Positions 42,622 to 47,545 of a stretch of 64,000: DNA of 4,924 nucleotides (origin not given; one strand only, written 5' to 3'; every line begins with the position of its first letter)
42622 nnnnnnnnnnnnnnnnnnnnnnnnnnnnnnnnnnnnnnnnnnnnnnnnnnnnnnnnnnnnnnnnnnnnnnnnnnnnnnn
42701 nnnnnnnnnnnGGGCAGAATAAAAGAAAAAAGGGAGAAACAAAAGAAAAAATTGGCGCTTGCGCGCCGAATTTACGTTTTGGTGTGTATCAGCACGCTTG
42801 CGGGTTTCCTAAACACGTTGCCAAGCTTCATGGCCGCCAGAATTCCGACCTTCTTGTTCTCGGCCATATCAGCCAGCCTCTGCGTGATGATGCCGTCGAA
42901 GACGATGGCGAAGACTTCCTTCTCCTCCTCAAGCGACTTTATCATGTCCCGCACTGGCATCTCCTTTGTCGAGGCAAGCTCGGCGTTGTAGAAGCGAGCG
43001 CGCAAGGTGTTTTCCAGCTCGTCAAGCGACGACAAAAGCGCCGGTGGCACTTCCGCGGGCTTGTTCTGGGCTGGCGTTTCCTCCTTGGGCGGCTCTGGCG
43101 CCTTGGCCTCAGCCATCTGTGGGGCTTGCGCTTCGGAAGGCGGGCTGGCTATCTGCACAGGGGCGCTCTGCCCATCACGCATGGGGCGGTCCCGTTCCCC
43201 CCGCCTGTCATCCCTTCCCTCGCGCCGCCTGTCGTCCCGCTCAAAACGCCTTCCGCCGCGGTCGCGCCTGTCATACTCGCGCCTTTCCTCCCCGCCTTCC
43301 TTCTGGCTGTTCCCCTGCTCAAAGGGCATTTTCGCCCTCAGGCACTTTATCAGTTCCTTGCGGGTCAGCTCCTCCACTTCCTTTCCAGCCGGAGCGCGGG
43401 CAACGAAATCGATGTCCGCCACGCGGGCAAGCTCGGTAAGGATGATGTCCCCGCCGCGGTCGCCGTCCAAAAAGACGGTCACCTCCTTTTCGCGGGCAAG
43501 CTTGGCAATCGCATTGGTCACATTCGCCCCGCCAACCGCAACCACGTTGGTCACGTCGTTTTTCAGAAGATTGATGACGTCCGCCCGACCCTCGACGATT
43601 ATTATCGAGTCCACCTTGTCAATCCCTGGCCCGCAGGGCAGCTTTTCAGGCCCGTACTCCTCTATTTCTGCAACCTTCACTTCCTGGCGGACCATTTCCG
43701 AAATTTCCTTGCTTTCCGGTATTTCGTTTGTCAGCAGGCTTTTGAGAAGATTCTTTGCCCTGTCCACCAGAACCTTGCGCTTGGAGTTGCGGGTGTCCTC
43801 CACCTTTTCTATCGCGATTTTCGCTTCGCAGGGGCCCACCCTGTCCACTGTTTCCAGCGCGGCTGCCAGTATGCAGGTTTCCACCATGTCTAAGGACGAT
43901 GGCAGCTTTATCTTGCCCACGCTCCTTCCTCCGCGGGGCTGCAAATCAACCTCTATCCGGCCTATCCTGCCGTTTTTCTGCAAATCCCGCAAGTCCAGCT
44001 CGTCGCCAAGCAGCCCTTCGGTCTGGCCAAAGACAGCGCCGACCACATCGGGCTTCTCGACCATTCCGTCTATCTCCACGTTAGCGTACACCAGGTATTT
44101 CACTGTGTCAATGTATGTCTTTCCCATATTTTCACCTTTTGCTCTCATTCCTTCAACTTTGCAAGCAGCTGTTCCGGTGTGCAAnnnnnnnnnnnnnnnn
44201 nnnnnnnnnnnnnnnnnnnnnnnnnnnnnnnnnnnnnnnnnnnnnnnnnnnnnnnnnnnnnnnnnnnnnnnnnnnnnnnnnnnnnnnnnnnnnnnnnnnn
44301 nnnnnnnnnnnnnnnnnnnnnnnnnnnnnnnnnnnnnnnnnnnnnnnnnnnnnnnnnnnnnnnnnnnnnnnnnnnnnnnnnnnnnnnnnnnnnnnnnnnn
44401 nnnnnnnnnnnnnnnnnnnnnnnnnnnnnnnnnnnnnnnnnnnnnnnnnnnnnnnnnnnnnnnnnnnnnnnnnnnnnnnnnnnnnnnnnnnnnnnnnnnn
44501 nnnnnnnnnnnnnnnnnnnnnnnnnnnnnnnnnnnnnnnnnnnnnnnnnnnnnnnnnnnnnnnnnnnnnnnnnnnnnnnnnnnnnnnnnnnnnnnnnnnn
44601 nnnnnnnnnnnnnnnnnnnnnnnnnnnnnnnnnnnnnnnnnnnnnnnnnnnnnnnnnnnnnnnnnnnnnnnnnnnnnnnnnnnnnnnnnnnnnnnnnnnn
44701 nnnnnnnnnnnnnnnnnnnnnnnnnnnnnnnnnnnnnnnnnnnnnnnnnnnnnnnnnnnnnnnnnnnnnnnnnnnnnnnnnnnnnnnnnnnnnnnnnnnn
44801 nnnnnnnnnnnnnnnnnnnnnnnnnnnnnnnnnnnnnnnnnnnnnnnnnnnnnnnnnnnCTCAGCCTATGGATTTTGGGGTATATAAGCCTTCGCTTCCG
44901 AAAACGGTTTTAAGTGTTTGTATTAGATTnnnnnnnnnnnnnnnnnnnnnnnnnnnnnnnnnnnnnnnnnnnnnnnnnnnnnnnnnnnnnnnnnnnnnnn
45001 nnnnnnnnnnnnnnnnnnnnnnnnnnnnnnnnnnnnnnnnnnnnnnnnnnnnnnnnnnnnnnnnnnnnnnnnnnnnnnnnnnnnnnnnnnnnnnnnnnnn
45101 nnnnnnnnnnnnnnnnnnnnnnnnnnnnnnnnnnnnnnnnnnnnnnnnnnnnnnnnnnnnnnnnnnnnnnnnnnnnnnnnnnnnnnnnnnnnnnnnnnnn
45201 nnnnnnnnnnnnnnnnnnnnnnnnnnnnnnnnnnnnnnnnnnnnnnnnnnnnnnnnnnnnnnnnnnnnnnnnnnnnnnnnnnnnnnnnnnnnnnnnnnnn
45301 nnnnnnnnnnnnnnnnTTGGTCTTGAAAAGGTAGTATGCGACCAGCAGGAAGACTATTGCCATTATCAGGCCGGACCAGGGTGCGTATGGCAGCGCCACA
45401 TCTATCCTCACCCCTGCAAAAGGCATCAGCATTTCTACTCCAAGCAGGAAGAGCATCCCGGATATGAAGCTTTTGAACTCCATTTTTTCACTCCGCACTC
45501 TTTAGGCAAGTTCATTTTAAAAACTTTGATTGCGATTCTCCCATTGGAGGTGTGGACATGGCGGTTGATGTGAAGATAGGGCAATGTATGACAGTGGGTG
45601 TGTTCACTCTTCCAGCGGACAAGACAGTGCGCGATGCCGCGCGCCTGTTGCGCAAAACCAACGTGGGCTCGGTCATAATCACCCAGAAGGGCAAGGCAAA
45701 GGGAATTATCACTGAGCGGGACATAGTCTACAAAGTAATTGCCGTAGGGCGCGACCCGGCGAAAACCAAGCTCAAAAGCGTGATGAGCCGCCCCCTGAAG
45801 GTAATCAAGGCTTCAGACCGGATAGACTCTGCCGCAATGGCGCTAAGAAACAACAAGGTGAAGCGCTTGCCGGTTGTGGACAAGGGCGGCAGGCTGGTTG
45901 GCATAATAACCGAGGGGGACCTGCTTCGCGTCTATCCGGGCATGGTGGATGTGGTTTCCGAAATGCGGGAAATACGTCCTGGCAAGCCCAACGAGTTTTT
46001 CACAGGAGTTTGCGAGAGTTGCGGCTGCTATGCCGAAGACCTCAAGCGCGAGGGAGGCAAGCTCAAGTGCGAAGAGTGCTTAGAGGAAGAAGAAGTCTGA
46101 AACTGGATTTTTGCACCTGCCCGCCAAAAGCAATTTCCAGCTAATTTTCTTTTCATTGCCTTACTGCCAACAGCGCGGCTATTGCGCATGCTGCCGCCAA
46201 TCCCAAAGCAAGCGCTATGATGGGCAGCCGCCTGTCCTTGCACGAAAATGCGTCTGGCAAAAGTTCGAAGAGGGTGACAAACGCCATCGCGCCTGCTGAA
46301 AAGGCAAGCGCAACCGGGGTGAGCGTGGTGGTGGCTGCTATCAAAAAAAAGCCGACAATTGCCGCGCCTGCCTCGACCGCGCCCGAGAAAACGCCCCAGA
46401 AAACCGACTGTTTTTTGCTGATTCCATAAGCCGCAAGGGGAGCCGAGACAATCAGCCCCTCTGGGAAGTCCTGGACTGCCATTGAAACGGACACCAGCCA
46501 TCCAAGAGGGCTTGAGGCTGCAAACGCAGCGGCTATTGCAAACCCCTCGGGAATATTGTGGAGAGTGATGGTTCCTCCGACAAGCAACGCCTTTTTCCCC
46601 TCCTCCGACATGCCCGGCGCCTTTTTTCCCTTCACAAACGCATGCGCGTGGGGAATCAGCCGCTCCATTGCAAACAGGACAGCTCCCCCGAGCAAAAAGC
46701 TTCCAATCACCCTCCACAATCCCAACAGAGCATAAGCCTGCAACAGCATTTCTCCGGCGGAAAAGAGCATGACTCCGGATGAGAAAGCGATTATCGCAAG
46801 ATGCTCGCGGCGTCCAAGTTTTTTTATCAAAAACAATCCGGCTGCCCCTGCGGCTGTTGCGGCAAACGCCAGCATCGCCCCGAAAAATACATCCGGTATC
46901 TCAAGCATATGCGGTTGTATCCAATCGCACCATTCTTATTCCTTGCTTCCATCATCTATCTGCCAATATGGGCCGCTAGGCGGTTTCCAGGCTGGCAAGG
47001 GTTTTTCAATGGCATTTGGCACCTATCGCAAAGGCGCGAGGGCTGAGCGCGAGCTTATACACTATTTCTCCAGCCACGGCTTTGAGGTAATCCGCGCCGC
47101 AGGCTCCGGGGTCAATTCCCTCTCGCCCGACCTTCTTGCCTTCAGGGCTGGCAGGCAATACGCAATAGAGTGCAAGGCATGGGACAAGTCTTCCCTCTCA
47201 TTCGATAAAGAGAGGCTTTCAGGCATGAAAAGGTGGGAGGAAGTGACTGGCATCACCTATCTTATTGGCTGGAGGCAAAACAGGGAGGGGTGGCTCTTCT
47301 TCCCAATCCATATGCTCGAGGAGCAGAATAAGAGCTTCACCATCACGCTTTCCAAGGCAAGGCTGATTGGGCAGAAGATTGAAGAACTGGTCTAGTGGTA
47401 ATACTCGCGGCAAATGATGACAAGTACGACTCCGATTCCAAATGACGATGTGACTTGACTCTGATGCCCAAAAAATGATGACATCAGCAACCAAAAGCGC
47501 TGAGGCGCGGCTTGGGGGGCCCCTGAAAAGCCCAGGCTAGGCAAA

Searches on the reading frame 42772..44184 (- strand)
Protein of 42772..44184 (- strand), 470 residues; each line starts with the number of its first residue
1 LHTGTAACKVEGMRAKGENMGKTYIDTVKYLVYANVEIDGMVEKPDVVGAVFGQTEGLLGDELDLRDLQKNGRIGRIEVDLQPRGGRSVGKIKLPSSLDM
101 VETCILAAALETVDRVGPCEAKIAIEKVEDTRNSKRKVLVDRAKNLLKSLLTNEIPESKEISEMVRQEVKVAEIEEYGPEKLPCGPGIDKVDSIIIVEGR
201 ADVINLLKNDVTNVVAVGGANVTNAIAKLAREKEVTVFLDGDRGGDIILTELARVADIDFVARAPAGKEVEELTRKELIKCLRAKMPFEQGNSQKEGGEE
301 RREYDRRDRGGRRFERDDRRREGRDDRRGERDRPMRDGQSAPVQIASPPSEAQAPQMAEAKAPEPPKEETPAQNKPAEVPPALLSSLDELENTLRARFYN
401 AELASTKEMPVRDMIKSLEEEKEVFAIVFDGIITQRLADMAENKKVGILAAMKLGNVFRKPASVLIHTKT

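Call 10: search_protein_families(library=pfam, proteins=[window:42772-44184:-], max_evalue=0.01)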
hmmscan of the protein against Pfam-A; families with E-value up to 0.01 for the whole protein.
window:42772-44184:- (470 aa): 3 families
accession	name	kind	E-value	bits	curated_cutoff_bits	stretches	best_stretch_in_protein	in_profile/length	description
PF13662.12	Toprim_4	-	1e-09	38.9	25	1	193-254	2-72/85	Toprim domain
PF13155.12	Toprim_2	-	1.2e-07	32.4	22.1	1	195-269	1-83/88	Toprim-like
PF01751.28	Toprim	-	1.9e-06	28.4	23.1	1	194-267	2-90/96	Toprim domain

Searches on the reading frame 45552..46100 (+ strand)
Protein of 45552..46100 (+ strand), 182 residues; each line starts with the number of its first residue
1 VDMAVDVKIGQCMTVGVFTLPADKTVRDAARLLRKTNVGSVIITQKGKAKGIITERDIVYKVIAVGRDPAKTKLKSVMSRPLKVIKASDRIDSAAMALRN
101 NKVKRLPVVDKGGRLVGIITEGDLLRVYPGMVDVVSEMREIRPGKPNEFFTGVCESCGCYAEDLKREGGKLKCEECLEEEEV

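Call 10: search_protein_families(library=pfam, proteins=[window:45552-46100:+], max_evalue=0.01)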
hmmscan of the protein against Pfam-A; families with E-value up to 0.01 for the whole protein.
window:45552-46100:+ (182 aa): 1 family
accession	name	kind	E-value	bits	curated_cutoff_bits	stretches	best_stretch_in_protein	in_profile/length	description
PF00571.33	CBS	-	6.3e-27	94.1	24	2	75-128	2-55/57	CBS domain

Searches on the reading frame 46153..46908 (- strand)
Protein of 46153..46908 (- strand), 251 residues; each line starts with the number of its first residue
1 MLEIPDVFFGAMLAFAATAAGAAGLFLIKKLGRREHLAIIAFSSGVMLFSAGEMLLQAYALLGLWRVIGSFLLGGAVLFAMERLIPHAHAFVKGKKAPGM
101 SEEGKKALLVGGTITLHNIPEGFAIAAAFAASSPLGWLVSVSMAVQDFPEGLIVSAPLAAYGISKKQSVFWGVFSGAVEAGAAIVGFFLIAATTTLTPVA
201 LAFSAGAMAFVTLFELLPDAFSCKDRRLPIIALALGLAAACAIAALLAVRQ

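Call 10: search_protein_families(library=pfam, proteins=[window:46153-46908:-], max_evalue=0.01)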
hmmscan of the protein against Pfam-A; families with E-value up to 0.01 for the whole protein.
window:46153-46908:- (251 aa): 1 family
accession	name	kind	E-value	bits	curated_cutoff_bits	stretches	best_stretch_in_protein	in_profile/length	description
PF02535.28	Zip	-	1.4e-15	57.8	35.1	1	114-243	185-322/323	ZIP Zinc transporter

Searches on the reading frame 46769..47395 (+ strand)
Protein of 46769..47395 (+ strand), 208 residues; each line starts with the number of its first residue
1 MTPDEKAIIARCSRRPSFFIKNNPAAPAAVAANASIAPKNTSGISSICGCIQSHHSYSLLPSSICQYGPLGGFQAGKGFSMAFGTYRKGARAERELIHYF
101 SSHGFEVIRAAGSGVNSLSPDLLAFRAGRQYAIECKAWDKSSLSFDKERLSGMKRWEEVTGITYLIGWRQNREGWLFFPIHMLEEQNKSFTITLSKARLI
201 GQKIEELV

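Call 87: search_protein_families(library=pfam, proteins=[window:46769-47395:+], max_evalue=0.0001)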
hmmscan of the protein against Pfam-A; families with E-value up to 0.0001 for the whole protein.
window:46769-47395:+ (208 aa): 1 family
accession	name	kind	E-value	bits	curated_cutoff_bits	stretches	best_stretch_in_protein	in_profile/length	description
PF01870.24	Hjc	-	4.3e-18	65.5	21.1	1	92-181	2-92/93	Archaeal holliday junction resolvase (hjc)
